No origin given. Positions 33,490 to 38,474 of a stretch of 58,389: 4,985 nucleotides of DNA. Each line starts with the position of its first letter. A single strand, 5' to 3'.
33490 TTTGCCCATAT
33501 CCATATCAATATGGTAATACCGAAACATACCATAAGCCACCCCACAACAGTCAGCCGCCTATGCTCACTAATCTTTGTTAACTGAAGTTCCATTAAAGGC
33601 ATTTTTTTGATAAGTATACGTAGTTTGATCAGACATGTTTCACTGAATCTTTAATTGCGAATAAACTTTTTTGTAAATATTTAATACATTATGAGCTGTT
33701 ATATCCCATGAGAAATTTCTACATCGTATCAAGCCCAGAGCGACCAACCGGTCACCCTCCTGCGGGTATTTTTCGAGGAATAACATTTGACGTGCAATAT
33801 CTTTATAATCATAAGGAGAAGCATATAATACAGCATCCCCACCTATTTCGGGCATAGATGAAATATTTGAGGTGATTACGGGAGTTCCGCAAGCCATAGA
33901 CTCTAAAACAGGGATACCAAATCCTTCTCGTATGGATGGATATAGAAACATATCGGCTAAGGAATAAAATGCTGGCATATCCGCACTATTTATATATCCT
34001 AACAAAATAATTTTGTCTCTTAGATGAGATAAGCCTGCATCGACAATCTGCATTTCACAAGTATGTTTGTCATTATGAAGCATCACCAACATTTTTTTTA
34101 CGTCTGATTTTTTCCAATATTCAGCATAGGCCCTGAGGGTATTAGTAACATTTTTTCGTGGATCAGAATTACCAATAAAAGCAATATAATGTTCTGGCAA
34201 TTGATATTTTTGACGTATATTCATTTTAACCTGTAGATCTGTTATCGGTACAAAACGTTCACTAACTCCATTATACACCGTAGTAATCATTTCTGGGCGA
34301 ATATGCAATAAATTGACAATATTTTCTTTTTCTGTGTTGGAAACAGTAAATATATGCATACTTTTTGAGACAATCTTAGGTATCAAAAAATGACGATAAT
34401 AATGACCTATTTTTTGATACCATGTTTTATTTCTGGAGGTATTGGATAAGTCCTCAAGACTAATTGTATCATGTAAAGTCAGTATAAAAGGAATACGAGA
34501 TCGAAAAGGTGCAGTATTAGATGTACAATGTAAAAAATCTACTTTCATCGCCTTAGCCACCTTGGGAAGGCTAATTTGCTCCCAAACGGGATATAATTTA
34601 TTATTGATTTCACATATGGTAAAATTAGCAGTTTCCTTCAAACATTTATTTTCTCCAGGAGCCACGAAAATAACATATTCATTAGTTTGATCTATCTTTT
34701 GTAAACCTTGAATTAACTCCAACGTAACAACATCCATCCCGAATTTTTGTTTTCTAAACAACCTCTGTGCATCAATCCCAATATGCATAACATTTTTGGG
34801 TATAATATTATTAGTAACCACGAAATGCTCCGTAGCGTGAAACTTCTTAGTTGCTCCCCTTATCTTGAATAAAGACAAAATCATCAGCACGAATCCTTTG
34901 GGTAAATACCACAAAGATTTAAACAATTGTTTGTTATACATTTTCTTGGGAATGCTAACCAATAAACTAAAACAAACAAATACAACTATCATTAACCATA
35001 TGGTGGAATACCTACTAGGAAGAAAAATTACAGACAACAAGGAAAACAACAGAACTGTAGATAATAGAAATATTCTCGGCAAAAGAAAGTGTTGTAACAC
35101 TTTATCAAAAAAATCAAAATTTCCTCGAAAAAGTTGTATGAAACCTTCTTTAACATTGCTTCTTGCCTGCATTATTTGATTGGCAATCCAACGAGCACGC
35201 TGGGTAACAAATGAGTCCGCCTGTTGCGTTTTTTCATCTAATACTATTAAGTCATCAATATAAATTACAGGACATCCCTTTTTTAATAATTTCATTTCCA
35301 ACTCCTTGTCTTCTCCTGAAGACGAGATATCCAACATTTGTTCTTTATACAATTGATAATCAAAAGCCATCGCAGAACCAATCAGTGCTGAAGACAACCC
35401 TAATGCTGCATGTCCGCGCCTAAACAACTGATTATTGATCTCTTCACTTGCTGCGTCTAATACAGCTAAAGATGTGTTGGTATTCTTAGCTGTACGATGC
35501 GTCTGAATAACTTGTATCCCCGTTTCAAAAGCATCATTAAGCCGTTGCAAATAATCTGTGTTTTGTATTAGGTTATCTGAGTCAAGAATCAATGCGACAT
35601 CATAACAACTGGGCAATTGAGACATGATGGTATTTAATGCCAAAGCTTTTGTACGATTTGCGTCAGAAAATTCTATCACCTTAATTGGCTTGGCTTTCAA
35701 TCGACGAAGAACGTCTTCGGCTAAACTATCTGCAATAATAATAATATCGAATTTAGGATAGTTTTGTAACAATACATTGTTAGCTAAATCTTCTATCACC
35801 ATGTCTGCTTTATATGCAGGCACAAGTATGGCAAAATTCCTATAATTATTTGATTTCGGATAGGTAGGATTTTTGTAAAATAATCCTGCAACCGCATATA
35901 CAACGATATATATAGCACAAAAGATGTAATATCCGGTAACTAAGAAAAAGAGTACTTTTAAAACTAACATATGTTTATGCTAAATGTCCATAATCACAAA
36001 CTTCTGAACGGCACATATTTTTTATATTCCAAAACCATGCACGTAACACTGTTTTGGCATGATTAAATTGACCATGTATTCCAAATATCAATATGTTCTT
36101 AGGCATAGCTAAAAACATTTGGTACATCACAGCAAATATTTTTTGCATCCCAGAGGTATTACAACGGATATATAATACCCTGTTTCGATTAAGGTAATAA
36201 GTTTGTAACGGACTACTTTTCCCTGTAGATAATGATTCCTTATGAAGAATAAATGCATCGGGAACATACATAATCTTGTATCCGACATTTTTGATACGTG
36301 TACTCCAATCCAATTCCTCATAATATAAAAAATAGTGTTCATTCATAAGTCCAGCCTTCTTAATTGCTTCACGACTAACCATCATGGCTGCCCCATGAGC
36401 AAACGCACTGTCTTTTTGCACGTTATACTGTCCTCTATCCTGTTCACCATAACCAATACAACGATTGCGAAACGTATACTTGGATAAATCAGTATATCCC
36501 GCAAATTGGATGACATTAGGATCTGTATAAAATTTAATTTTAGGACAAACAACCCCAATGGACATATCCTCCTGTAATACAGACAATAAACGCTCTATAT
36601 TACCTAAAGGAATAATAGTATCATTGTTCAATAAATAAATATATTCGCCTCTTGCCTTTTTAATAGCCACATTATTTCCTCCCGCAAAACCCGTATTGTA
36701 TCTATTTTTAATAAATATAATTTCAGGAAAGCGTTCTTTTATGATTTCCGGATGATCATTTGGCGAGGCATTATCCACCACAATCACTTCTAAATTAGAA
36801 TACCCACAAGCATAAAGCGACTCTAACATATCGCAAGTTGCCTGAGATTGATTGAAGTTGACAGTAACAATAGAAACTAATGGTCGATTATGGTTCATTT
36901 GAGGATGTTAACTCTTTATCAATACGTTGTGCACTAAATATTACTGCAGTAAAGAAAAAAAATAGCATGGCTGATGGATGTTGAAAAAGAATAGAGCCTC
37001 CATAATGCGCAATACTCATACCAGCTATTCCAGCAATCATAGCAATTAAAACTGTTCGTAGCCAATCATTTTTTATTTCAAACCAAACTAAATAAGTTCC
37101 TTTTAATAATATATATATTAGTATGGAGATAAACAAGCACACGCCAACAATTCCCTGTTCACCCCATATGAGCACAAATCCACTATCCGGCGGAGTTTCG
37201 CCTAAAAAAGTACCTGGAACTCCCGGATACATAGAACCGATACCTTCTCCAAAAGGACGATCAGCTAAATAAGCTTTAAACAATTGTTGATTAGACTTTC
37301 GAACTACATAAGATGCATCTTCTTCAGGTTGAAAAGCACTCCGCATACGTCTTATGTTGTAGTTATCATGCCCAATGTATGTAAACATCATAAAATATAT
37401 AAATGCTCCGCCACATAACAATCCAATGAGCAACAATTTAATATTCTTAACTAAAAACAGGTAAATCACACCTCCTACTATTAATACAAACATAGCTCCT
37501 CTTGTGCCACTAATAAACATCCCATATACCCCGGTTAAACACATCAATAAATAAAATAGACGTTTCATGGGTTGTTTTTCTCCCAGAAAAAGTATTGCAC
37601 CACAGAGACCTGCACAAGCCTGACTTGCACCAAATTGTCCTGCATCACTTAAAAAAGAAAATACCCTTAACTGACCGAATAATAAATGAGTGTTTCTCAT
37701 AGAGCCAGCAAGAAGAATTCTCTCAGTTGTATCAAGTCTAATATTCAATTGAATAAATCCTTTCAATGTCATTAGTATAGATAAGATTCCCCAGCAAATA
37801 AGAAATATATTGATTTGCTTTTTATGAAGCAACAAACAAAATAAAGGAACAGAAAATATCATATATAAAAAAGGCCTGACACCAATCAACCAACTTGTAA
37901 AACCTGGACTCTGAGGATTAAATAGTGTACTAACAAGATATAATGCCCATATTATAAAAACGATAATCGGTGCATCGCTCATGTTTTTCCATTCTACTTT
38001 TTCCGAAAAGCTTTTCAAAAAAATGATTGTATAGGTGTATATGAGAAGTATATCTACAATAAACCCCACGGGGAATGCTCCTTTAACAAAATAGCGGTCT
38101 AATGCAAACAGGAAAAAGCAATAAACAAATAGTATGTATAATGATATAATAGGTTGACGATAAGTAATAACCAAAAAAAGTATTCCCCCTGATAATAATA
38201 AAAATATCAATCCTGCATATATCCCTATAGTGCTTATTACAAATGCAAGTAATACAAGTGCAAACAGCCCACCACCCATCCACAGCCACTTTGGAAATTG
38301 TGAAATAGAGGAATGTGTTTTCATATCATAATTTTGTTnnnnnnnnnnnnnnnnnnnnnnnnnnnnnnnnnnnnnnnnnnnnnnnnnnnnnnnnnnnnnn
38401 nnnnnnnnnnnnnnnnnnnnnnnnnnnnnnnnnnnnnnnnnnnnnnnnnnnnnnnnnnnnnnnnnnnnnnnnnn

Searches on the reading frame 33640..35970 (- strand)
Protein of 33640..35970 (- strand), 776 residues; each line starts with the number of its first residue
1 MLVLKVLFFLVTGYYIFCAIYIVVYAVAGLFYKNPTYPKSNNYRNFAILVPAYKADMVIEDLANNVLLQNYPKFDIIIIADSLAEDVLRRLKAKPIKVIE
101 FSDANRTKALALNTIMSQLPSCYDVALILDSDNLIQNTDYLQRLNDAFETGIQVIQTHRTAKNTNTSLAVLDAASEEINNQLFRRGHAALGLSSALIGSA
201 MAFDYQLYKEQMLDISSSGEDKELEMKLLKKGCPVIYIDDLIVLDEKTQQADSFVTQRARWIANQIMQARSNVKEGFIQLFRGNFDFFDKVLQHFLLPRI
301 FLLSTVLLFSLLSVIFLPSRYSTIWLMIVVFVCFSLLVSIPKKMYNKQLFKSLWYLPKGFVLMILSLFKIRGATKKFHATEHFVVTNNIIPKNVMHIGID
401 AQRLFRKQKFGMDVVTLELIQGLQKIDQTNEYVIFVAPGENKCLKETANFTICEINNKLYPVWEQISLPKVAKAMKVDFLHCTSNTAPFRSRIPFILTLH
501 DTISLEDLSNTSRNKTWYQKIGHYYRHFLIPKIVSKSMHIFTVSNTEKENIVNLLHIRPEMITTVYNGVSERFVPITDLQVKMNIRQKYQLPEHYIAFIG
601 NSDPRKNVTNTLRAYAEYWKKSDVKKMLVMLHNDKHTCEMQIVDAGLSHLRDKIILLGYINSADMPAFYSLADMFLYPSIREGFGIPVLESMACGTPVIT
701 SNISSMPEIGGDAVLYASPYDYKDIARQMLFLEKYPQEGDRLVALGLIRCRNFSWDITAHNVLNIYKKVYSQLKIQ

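Call 49: search_protein_families(library=pfam, proteins=[window:33640-35970:-], max_evalue=0.00001)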
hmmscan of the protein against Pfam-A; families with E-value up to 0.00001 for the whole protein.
window:33640-35970:- (776 aa): 7 families
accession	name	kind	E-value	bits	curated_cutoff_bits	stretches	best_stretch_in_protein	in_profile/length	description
PF00534.26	Glycos_transf_1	-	3.1e-26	92.4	26.4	1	585-737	5-160/172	Glycosyl transferases group 1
PF13692.12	Glyco_trans_1_4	-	1.4e-21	77.6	27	1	594-732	2-139/142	Glycosyl transferases group 1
PF13641.12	Glyco_tranf_2_3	-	3.9e-18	66.8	27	1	46-263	3-229/230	Glycosyltransferase like family 2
PF13632.12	Glyco_trans_2_3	-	7.7e-17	62.2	27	1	127-332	3-192/198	Glycosyl transferase family group 2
PF13439.12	Glyco_transf_4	-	1.7e-14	54.7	28.5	1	411-570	3-167/170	Glycosyltransferase Family 4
PF00535.33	Glycos_transf_2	-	9.8e-07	29.3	23.3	1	48-204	2-160/168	Glycosyl transferase family 2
PF13524.12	Glyco_trans_1_2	-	1.7e-06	28.5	25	1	653-751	28-130/144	Glycosyl transferase-like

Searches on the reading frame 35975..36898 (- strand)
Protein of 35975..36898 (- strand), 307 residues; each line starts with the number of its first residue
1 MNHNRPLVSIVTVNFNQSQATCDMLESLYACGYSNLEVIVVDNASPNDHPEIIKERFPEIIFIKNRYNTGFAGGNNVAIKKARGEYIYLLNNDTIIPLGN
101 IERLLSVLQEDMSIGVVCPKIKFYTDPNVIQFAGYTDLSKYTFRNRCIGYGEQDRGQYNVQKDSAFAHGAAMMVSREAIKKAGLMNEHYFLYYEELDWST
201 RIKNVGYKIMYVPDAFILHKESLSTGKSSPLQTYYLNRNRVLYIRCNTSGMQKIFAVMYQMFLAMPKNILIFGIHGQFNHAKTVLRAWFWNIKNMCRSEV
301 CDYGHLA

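Call 49: search_protein_families(library=pfam, proteins=[window:35975-36898:-], max_evalue=0.00001)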
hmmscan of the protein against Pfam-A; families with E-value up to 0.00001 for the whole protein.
window:35975-36898:- (307 aa): 2 families
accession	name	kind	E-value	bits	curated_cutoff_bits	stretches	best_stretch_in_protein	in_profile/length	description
PF00535.33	Glycos_transf_2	-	1.9e-22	80.4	23.3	1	9-181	1-166/168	Glycosyl transferase family 2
PF13641.12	Glyco_tranf_2_3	-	8.2e-11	42.8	27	1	8-221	3-213/230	Glycosyltransferase like family 2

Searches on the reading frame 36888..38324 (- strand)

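Call 49: search_protein_families(library=pfam, proteins=[window:36888-38324:-], max_evalue=0.00001)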
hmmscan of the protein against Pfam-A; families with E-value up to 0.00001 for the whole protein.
window:36888-38324:- (478 aa): 1 family
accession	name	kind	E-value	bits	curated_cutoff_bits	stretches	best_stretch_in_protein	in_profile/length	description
PF04932.20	Wzy_C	-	1.3e-09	38.4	31.7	1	261-399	2-149/149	O-Antigen ligase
